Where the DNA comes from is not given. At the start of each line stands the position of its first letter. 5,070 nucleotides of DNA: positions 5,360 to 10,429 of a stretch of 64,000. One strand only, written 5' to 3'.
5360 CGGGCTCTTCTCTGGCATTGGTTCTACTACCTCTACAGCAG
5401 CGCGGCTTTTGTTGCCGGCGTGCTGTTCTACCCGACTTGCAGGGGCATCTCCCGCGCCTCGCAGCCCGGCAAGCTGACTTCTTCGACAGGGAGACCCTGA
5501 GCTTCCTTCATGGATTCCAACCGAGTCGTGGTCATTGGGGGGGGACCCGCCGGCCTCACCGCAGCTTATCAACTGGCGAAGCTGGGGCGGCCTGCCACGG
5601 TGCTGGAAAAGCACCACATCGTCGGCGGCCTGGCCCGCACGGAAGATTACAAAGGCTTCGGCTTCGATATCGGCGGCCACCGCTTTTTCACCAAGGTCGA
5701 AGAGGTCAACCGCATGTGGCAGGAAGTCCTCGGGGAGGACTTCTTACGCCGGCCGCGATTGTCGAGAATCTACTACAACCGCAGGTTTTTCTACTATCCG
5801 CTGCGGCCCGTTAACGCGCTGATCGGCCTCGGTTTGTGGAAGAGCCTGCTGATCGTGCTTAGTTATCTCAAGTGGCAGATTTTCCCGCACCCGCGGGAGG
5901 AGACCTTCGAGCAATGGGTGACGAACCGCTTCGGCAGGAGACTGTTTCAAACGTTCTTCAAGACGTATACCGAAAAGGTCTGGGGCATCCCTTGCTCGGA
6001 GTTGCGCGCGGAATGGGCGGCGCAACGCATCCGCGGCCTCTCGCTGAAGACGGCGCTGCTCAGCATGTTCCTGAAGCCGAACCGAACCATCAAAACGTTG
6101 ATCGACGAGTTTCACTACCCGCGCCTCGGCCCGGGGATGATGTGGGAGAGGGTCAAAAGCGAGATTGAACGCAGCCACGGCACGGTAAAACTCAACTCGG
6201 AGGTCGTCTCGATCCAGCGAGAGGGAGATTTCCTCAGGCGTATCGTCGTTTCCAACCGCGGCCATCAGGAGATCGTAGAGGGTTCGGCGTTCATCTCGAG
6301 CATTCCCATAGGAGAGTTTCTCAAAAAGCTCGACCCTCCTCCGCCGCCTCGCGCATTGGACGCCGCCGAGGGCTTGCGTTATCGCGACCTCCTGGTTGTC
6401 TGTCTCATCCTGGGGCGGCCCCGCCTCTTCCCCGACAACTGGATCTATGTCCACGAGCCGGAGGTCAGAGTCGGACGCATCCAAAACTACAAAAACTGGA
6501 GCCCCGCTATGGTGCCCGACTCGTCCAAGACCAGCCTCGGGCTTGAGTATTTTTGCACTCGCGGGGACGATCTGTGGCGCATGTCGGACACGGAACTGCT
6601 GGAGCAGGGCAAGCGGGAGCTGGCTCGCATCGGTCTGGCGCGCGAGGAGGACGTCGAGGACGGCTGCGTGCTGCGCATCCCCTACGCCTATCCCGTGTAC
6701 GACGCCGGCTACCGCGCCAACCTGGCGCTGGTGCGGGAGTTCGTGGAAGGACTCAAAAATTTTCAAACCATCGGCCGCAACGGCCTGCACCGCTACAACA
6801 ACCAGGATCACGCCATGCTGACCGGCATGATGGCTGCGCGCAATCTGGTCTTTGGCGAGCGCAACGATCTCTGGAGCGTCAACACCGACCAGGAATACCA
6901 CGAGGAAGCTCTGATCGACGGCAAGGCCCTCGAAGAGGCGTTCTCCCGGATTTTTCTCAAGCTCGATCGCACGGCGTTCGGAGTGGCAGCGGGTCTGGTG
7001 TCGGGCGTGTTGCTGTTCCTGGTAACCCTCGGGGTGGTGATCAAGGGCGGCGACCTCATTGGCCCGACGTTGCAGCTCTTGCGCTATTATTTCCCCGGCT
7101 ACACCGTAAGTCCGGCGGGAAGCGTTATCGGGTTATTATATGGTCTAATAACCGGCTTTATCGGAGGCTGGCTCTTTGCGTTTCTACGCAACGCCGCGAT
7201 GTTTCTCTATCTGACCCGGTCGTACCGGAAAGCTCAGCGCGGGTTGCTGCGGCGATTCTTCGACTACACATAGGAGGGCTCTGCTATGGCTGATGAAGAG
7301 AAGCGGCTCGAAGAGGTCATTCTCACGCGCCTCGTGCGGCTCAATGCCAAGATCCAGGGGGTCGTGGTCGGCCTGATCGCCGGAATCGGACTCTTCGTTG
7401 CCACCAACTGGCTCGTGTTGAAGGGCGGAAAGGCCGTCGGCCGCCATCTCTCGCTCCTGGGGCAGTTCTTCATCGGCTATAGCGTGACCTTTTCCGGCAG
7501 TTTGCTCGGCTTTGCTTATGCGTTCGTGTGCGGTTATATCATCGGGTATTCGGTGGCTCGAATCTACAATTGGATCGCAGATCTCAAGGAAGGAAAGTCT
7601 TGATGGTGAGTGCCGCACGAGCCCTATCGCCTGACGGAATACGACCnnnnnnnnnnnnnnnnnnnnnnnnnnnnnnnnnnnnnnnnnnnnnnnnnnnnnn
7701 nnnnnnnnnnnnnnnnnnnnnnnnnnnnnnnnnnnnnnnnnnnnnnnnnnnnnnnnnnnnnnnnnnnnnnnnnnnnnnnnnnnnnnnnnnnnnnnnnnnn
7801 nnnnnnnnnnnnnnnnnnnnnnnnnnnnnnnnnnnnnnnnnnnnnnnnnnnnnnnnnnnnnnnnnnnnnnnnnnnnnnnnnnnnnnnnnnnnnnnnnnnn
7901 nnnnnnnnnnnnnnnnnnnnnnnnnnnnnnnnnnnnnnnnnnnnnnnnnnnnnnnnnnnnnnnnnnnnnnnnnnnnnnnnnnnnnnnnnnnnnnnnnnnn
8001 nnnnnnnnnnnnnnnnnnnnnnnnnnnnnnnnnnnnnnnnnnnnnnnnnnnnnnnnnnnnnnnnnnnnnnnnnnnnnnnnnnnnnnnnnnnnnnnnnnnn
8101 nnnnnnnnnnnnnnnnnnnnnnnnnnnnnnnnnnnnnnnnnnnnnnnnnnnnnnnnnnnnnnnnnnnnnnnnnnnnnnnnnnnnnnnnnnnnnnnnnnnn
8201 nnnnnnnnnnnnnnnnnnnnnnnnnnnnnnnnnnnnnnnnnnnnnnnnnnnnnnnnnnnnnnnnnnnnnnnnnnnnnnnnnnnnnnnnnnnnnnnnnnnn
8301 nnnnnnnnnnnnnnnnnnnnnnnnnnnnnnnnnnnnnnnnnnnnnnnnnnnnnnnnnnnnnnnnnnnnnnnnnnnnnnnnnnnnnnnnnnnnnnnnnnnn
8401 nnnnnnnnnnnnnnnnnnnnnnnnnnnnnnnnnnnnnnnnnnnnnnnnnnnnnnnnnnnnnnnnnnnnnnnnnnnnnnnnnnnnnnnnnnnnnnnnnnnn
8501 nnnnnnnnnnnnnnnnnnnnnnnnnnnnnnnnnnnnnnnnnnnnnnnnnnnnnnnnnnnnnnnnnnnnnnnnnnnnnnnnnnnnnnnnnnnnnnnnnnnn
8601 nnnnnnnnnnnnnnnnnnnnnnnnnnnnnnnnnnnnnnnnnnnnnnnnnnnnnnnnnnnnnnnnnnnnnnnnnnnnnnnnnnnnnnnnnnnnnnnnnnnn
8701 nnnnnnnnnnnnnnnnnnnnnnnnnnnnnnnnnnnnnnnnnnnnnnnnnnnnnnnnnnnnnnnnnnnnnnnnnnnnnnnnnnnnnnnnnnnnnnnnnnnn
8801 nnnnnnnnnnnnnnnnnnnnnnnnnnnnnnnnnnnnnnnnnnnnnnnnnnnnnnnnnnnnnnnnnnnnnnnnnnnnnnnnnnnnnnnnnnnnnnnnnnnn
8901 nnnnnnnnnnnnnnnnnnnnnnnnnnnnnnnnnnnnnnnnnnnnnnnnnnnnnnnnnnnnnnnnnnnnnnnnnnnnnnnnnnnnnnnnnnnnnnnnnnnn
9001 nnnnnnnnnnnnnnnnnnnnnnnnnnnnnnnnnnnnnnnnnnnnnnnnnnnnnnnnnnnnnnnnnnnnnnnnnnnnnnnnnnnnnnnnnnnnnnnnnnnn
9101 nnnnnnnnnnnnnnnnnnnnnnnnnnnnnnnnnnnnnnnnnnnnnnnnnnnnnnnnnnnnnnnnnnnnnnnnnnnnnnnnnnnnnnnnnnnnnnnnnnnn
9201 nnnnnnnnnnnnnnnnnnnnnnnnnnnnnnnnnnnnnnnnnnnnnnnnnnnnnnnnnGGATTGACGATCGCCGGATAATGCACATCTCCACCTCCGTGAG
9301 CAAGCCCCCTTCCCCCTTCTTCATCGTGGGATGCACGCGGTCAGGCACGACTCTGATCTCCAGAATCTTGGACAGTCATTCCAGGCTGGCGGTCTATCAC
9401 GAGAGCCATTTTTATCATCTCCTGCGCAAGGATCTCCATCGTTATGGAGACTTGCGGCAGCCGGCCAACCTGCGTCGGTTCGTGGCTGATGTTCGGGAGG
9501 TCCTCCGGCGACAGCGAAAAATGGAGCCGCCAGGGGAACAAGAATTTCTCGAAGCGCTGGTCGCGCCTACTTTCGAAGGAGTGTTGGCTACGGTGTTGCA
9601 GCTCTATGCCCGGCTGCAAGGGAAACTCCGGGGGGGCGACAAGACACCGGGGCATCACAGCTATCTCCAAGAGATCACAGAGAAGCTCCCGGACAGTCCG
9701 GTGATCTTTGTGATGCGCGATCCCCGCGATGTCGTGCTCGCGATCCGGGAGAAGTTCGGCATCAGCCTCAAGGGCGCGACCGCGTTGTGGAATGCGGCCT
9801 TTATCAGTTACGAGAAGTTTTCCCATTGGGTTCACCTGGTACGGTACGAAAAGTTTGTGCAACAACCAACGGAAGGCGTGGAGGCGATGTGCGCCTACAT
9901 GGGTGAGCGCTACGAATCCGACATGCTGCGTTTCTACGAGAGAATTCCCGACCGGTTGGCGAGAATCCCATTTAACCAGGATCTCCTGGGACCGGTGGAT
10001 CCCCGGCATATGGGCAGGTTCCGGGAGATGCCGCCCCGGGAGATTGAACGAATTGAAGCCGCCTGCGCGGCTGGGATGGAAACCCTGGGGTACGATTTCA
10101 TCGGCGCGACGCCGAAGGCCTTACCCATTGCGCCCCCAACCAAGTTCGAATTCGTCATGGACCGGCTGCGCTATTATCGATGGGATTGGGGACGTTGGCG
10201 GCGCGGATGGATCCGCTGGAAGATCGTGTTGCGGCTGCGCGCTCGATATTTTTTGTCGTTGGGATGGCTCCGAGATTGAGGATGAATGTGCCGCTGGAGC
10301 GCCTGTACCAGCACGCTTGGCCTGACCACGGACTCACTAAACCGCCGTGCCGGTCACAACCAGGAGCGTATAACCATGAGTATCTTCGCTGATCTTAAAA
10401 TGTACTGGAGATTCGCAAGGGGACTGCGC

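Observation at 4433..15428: Glycoconjugate-modification locus: GT2, FAD oxidoreductase, duplicated PaaK-like adenylating enzymes around a sulfotransferase, GT4, PMT/TPR membrane protein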

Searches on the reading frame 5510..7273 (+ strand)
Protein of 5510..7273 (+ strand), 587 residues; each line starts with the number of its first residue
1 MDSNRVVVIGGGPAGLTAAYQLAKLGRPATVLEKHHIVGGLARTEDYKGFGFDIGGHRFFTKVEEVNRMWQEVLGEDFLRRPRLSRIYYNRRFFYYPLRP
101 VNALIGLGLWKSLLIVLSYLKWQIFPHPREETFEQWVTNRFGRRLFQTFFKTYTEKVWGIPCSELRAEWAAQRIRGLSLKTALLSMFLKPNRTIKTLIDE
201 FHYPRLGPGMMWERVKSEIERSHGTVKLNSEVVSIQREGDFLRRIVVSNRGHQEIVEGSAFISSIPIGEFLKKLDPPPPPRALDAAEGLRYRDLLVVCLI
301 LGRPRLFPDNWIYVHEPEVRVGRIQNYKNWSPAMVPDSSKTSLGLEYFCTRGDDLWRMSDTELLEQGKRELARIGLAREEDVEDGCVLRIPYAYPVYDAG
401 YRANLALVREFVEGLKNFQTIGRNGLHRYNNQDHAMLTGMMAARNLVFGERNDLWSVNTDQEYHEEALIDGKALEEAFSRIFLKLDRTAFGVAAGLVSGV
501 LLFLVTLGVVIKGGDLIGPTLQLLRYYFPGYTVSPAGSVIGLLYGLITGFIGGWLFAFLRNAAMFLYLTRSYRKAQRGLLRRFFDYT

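Call 4: search_protein_families(library=pfam, proteins=[window:5510-7273:+], max_evalue=0.01)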
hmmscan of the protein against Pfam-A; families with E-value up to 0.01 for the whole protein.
window:5510-7273:+ (587 aa): 13 families
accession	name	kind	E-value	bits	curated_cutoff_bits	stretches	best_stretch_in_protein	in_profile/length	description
PF01593.30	Amino_oxidase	-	3.2e-22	79.9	19.8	1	14-424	2-419/443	Flavin containing amine oxidoreductase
PF13450.12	NAD_binding_8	-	2.2e-16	60.3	21.9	1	8-72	1-67/68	NAD(P)-binding Rossmann-like domain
PF12831.13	FAD_oxidored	-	2.1e-08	34.4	27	1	6-42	2-38/416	FAD dependent oxidoreductase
PF01266.30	DAO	-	2.8e-08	34.1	27.9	1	5-39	1-35/353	FAD dependent oxidoreductase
PF00890.30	FAD_binding_2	-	6.4e-06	26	20.4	1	6-40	2-36/414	FAD binding domain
PF03486.20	HI0933_like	-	2e-05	24.6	50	1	5-39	2-36/244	HI0933-like protein Rossmann domain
PF13738.12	Pyr_redox_3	-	2.1e-05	24.4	30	1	7-39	1-34/305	Pyridine nucleotide-disulphide oxidoreductase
PF07992.20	Pyr_redox_2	-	3.2e-05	23.9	26.1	1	5-44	2-43/291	Pyridine nucleotide-disulphide oxidoreductase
PF00070.33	Pyr_redox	-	9.7e-05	23.3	22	1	5-35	1-31/82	Pyridine nucleotide-disulphide oxidoreductase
PF01946.23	Thi4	-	0.0001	22.1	26.2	1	5-40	19-55/235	Thi4 family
PF01494.25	FAD_binding_3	-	0.00018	21.3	22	1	5-36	3-34/349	FAD binding domain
PF01134.28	GIDA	-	0.00028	20.5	22.1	1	6-32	2-28/391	Glucose inhibited division protein A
PF03275.19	GLF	-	0.0087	16.2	26.3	0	149-173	2-25/203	UDP-galactopyranose mutase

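Call 5: search_protein_families(library=ncbifam, proteins=[window:5510-7273:+], max_evalue=0.01)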
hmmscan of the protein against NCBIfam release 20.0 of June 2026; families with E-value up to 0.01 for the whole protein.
window:5510-7273:+ (587 aa): 80 families (the best 25 are shown)
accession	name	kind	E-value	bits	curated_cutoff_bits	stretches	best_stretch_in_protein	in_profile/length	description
NF005548.0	PRK07208.1-4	equivalog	1.1e-201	670.7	389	1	2-468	2-472/488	hypothetical protein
NF005545.0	PRK07208.1-1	equivalog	2e-174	580.7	451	1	5-467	9-483/504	hypothetical protein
NF005546.0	PRK07208.1-2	equivalog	7.8e-146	486.7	418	2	78-466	111-524/527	hypothetical protein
NF005547.0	PRK07208.1-3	equivalog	3.1e-117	392.2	380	1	4-468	5-462/465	hypothetical protein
NF005549.0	PRK07208.1-5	equivalog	8.5e-104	347.9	587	2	78-466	112-533/534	hypothetical protein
NF005560.0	PRK07233.1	equivalog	5.1e-28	98.1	252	1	5-415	2-399/435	hypothetical protein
TIGR02734.1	crtI_fam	subfamily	8.8e-12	44.5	238.1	1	6-81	1-74/504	phytoene desaturase family protein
NF008841.0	PRK11883.1-1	equivalog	1.2e-11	44.2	517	1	3-97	3-102/453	protoporphyrinogen oxidase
TIGR03467.1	HpnE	equivalog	3.6e-11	43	283.05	1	6-91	1-88/430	hydroxysqualene dehydroxylase HpnE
TIGR02733.1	desat_CrtD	equivalog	6.1e-11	41.7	549.7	1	4-56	2-54/492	C-3',4' desaturase CrtD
NF037947.1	holin_4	subfamily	1e-10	41.9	70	1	485-561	1-75/75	bacteriophage holin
NF009410.0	PRK12771.1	subfamily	7.7e-10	38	516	1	4-43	139-178/566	NAD(P)-binding protein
NF058655.1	CrtID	equivalog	2.9e-09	36.3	640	1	6-57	1-52/478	bifunctional phytoene desaturase/3,4-desaturase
NF053556.1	prodigi_MAP_PigB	equivalog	7.4e-09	34.6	850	1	3-65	154-214/659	prodigiosin MAP biosynthesis oxidoreductase PigB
TIGR00562.1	proto_IX_ox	equivalog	1e-07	30.9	97.85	1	4-81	3-82/470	protoporphyrinogen oxidase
TIGR00031.1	UDP-GALP_mutase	equivalog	2.7e-07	29.9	303.75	1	6-168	4-170/378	UDP-galactopyranose mutase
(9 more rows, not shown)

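Call 42: search_solved_structures(query=window:5510-7273:+, max_evalue=0.001)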
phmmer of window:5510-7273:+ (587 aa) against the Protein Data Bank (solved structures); distinct sequences matched with E-value up to 0.001: 49.
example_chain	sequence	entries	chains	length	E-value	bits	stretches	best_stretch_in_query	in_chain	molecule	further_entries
3ukh_A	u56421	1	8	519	4.9e-20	74.4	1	6-340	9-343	UDP-galactopyranose mutase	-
3ukl_A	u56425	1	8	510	6.3e-20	74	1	6-340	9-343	UDP-galactopyranose mutase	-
3uka_A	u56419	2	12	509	6.4e-20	74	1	6-340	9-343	UDP-galactopyranose mutase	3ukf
4u8l_A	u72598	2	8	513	8.3e-20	73.6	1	6-223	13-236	UDP-galactopyranose mutase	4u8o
3ukq_A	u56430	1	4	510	1.3e-19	73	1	6-224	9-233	UDP-galactopyranose mutase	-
3ute_A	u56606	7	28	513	1.3e-19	72.9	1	6-223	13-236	UDP-galactopyranose mutase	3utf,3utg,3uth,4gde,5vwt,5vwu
3ukk_A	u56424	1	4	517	1.6e-19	72.7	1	6-340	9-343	UDP-galactopyranose mutase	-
4u8k_A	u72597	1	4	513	2e-19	72.4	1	6-223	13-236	UDP-galactopyranose mutase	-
3ukp_A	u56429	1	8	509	2.1e-19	72.3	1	6-221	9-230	UDP-galactopyranose mutase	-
4u8m_A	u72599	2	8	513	3e-19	71.8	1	6-219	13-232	UDP-galactopyranose mutase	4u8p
4u8i_A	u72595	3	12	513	1.7e-18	69.3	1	6-223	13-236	UDP-galactopyranose mutase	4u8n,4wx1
4u8j_A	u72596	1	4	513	1.9e-18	69.1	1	6-223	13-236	UDP-galactopyranose mutase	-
4dsg_A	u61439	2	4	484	3.2e-18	68.4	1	5-444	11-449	UDP-galactopyranose mutase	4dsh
5hhf_A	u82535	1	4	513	3.3e-18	68.4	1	6-223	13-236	UDP-galactopyranose mutase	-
1i8t_A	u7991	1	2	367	9.7e-09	37.1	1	7-167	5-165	UDP-GALACTOPYRANOSE MUTASE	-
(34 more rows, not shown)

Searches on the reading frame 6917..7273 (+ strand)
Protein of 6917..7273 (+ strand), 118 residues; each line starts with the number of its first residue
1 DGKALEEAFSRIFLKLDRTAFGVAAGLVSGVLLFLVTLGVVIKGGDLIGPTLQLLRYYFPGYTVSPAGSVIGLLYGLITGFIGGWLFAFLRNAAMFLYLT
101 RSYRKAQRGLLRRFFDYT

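Call 60: search_protein_families(library=phrogs, proteins=[window:6917-7273:+], max_evalue=0.01)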
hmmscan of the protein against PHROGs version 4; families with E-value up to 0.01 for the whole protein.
window:6917-7273:+ (118 aa): 0 families

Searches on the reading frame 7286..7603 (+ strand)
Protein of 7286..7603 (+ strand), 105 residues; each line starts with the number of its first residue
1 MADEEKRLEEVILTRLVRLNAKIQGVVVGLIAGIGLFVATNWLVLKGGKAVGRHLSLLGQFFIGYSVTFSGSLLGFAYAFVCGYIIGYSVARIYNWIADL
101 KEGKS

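Call 4: search_protein_families(library=pfam, proteins=[window:7286-7603:+], max_evalue=0.01)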
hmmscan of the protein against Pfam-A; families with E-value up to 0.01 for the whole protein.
window:7286-7603:+ (105 aa): 0 families

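Call 5: search_protein_families(library=ncbifam, proteins=[window:7286-7603:+], max_evalue=0.01)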
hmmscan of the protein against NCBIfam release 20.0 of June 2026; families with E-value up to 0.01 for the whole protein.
window:7286-7603:+ (105 aa): 1 family
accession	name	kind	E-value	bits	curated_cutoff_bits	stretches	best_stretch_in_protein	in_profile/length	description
NF037947.1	holin_4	subfamily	7.9e-10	39.1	70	1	21-95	3-75/75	bacteriophage holin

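Call 8: search_protein_families(library=pfam, proteins=[window:7286-7603:+], max_evalue=10)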
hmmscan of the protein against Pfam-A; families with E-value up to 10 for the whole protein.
window:7286-7603:+ (105 aa): 4 families
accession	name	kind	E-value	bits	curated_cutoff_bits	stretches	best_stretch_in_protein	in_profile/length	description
PF18926.5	DUF5676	-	0.04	15.2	27.6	1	65-96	50-81/82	2TM family of unknown function (DUF5676)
PF04191.18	PEMT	-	0.045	14.6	25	1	30-64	3-37/105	Phospholipid methyltransferase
PF23494.1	bPH_10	-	0.5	10.2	27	1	75-101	13-39/151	YqeB-like bacterial PH domain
PF14880.11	COX14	-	2.9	8.2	25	1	72-102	20-48/59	Cytochrome oxidase c assembly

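Call 60: search_protein_families(library=phrogs, proteins=[window:7286-7603:+], max_evalue=0.01)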
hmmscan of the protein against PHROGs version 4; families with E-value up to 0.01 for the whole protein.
window:7286-7603:+ (105 aa): 0 families

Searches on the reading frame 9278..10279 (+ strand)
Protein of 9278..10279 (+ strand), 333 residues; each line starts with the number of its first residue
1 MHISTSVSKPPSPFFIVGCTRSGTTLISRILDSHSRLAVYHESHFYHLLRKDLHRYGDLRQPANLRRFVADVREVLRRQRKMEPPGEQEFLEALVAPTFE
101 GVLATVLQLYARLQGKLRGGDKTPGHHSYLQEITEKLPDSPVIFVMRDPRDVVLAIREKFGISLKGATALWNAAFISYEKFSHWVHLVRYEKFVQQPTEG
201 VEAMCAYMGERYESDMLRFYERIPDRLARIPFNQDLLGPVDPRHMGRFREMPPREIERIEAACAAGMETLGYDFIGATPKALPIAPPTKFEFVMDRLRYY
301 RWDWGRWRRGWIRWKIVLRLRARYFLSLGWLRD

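Call 4: search_protein_families(library=pfam, proteins=[window:9278-10279:+], max_evalue=0.01)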
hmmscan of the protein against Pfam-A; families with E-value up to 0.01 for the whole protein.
window:9278-10279:+ (333 aa): 2 families
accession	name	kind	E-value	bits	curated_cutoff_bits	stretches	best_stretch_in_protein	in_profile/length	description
PF13469.12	Sulfotransfer_3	-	1.1e-26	94.9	27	1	13-213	1-215/216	Sulfotransferase family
PF00685.33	Sulfotransfer_1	-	8.7e-07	29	22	1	12-153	2-104/255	Sulfotransferase domain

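Call 5: search_protein_families(library=ncbifam, proteins=[window:9278-10279:+], max_evalue=0.01)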
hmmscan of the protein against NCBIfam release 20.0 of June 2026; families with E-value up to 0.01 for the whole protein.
window:9278-10279:+ (333 aa): 1 family
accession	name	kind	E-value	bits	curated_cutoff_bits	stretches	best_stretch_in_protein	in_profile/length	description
NF052394.1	NodProtNoeE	equivalog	2.7e-07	29.6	500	1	6-169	3-150/387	nodulation protein NoeE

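Call 61: search_solved_structures(query=window:9278-10279:+, max_evalue=1, show_alignments=1)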
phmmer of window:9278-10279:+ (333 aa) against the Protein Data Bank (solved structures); distinct sequences matched with E-value up to 1: 10.
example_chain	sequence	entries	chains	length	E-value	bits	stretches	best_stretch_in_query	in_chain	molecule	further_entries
4gbm_A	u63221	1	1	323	0.0028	20.1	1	8-221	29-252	CurM Sulfotransferase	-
3rnl_A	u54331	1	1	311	0.076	15.4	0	13-48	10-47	Sulfotransferase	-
9wwe_A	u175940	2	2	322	0.094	15.1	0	8-42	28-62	Protein-tyrosine sulfotransferase 2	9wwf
3ap1_A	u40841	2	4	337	0.11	14.9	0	8-43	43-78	Protein-tyrosine sulfotransferase 2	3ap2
3ap3_A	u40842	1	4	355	0.15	14.5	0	11-43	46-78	Protein-tyrosine sulfotransferase 2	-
8w5z_A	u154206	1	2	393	0.22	13.9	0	14-44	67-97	Protein-tyrosine sulfotransferase (Fragment)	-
9wp1_A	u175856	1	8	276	0.63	12.4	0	14-42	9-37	Protein-tyrosine sulfotransferase 1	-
5wrj_A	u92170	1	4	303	0.67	12.3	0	13-42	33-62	Protein-tyrosine sulfotransferase 1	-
2fi2_A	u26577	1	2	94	0.67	12.3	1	66-120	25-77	Zinc finger protein 42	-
5wri_A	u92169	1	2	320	0.81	12.1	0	13-42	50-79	Protein-tyrosine sulfotransferase 1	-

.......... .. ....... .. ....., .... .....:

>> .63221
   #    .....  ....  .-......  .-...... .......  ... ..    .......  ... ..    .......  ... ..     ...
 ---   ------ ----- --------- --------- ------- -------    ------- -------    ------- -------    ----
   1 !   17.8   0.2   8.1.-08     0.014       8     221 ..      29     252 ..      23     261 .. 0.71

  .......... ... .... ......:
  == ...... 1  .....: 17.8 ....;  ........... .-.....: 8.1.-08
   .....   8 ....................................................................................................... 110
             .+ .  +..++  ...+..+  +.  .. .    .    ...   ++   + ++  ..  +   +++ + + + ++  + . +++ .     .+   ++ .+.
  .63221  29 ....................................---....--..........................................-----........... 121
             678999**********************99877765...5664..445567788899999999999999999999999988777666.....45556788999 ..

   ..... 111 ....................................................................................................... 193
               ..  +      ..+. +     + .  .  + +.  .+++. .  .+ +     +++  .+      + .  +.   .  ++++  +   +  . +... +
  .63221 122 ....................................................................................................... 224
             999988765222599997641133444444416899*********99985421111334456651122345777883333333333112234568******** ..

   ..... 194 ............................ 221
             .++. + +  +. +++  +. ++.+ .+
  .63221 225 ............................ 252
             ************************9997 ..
